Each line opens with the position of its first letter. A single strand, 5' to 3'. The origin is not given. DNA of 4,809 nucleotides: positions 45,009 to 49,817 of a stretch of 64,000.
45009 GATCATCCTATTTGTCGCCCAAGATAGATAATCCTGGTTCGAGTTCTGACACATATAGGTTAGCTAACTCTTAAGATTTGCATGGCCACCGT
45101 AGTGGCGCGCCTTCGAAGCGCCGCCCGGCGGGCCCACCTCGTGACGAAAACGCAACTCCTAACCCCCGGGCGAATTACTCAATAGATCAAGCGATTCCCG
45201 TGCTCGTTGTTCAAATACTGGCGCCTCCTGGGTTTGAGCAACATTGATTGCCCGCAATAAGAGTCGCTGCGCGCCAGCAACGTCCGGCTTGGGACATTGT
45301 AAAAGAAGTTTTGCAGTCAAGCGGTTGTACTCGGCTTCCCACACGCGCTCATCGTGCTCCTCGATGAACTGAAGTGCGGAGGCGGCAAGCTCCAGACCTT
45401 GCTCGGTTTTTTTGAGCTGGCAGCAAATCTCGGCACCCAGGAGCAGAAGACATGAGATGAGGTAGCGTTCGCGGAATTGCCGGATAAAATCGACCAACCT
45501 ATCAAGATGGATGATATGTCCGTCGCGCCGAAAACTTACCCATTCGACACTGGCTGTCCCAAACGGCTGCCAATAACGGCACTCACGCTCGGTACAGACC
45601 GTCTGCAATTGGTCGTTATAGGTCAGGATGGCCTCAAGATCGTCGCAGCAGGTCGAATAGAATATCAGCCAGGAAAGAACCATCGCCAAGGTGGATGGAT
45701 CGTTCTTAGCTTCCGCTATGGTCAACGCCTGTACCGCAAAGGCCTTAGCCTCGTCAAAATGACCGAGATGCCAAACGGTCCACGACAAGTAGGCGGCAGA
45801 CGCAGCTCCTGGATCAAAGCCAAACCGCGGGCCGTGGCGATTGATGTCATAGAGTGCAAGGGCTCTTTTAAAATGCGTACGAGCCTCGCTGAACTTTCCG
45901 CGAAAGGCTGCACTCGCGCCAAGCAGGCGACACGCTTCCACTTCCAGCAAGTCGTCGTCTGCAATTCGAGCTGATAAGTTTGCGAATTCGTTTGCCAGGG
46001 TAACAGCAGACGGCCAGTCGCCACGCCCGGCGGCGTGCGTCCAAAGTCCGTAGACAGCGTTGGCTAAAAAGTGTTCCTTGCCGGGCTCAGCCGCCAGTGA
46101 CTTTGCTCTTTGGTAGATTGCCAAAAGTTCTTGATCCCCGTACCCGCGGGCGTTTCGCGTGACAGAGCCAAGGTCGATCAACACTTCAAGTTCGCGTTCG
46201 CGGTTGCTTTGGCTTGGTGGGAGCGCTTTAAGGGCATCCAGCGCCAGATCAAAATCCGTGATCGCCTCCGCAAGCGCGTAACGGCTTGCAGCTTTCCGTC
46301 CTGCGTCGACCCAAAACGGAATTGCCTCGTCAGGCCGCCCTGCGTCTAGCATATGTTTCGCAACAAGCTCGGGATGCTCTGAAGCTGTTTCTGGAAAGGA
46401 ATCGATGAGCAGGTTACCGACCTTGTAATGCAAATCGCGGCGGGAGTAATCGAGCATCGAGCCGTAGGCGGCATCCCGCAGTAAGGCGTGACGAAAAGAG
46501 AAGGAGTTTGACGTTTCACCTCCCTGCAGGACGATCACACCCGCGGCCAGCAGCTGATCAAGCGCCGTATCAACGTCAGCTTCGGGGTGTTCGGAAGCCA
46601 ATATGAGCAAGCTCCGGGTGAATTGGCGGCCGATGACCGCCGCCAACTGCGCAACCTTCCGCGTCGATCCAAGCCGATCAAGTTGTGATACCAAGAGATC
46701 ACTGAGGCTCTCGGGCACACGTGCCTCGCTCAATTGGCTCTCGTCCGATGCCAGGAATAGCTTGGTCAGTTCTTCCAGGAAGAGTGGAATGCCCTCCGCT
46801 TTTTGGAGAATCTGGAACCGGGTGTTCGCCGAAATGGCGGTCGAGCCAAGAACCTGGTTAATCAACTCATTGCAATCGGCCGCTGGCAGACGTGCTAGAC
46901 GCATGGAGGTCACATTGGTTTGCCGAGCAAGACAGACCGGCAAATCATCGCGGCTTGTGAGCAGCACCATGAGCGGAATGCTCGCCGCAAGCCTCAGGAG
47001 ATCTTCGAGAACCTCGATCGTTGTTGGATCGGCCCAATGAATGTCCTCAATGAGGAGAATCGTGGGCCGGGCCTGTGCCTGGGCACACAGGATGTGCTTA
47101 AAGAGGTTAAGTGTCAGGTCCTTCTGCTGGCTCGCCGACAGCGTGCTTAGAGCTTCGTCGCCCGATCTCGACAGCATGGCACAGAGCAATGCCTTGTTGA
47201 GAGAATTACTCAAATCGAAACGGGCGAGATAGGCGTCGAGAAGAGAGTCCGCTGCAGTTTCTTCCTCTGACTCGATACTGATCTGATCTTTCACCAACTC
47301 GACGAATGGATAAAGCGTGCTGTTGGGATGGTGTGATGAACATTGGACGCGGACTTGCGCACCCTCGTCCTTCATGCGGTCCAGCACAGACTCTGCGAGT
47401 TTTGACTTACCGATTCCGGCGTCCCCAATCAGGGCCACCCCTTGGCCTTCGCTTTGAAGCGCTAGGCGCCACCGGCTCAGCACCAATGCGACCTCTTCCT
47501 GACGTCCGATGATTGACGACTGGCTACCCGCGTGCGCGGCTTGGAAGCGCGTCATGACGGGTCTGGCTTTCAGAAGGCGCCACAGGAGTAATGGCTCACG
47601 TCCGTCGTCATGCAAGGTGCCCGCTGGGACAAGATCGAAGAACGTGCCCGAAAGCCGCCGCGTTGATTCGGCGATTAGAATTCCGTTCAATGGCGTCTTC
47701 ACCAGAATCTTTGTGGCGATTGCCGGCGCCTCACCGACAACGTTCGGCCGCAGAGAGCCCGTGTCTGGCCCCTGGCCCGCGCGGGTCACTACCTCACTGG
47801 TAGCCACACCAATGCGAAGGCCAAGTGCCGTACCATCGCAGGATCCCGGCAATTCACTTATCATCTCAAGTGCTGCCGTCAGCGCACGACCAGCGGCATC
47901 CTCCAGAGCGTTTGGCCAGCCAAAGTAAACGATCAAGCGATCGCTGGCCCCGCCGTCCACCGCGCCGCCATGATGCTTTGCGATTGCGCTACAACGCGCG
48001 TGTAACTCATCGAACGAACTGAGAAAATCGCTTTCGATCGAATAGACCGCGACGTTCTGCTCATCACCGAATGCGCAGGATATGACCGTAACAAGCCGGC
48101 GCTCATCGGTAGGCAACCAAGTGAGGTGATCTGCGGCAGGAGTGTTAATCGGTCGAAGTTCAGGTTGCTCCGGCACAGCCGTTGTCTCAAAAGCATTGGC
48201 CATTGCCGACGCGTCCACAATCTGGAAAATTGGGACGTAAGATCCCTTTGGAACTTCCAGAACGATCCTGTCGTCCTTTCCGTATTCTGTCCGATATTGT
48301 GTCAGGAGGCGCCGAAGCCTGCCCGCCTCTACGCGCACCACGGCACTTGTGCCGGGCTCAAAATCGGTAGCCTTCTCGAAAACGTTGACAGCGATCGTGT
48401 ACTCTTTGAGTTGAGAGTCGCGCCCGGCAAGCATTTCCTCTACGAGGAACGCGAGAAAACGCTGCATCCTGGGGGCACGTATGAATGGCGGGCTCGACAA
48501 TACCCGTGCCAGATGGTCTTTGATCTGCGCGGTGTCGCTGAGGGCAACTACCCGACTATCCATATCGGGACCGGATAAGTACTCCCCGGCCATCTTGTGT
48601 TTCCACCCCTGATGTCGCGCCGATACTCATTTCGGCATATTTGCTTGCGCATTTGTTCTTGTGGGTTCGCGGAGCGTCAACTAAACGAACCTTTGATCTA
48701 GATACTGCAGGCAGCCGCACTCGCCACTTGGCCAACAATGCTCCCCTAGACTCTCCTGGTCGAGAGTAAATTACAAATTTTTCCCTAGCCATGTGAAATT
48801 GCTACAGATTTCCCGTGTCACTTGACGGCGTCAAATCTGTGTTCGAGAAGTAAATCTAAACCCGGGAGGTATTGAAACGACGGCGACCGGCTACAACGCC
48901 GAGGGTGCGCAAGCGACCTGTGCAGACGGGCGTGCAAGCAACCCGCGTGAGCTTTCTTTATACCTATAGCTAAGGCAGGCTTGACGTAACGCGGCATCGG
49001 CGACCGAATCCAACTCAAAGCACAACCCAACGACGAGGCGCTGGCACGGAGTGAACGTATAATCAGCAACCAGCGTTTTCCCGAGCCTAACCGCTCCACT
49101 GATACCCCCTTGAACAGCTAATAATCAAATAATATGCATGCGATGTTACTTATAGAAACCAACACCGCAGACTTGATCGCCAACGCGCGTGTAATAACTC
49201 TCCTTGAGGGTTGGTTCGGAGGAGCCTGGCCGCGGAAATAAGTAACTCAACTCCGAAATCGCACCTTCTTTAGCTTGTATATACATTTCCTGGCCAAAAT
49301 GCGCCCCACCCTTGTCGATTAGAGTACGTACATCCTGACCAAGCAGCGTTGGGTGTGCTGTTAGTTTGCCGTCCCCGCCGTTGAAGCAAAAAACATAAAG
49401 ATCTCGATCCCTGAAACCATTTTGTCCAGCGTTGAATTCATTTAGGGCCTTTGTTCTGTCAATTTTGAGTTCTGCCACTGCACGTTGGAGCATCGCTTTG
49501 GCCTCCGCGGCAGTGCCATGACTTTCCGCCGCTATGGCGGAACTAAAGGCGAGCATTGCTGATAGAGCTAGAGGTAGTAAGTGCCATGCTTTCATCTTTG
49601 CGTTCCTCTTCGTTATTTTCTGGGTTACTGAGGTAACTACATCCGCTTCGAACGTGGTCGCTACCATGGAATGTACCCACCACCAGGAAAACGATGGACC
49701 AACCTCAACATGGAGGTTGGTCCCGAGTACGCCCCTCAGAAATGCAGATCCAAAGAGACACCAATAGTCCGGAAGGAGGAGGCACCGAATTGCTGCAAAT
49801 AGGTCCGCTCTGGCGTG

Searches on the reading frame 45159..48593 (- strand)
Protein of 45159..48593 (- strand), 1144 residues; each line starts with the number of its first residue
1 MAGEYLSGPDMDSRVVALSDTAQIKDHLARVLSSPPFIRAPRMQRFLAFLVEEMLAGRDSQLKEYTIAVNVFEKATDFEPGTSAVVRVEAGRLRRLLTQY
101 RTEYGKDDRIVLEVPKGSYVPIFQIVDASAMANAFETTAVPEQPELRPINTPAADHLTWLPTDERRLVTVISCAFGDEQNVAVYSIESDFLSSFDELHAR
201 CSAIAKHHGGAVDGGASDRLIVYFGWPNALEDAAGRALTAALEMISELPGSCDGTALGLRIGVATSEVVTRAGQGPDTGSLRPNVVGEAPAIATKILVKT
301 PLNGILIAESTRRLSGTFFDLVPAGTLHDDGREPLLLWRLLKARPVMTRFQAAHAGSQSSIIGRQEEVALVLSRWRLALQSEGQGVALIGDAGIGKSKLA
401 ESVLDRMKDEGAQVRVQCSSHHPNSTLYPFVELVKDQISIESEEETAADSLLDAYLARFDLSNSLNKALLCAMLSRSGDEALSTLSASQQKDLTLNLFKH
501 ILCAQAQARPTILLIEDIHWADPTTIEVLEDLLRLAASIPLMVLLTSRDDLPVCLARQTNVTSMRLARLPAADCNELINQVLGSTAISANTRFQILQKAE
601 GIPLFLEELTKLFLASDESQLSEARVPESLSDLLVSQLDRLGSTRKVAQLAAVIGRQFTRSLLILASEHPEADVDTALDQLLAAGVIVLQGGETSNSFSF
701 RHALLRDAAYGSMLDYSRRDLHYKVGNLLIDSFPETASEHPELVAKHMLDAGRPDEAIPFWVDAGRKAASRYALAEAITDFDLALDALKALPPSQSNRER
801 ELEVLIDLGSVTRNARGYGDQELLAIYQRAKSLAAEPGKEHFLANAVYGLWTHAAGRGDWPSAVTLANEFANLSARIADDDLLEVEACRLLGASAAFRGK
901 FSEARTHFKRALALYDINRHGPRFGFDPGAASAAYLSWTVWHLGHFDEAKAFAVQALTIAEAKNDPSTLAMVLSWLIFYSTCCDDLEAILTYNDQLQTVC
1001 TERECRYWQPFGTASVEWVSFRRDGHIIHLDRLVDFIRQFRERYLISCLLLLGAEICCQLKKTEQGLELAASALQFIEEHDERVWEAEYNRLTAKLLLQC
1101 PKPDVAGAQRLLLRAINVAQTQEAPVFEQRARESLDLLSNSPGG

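Call 26: search_protein_families(library=pfam, proteins=[window:45159-48593:-])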
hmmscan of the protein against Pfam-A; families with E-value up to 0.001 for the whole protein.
window:45159-48593:- (1144 aa): 7 families
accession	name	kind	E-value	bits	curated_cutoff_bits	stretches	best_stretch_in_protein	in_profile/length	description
PF13191.12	AAA_16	-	5.7e-19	69.7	32.6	1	362-543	3-166/167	AAA ATPase domain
PF07719.23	TPR_2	-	8.7e-08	32.2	27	0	886-915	2-31/34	Tetratricopeptide repeat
PF13424.12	TPR_12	-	5e-07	30.2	30.1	1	855-915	14-75/77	Tetratricopeptide repeat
PF13401.12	AAA_22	-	3.1e-06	28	27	1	384-546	6-121/130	AAA domain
PF13374.12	TPR_10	-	0.00014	22.2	27.5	0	930-962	2-34/42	Tetratricopeptide repeat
PF00515.34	TPR_1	-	0.00085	19.5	27.8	0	886-915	2-31/34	Tetratricopeptide repeat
PF00931.28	NB-ARC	-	0.00087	19.1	23.5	0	380-616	15-208/248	NB-ARC domain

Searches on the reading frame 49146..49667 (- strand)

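Call 26: search_protein_families(library=pfam, proteins=[window:49146-49667:-])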
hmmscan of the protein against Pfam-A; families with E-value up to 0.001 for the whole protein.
window:49146-49667:- (173 aa): 2 families
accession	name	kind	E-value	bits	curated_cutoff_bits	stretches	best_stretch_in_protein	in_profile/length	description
PF17200.10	sCache_2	-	9.1e-06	26.1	25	1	58-172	21-141/155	Single Cache domain 2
PF08269.17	dCache_2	-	0.00026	20.6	26.5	1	87-161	92-280/298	Cache domain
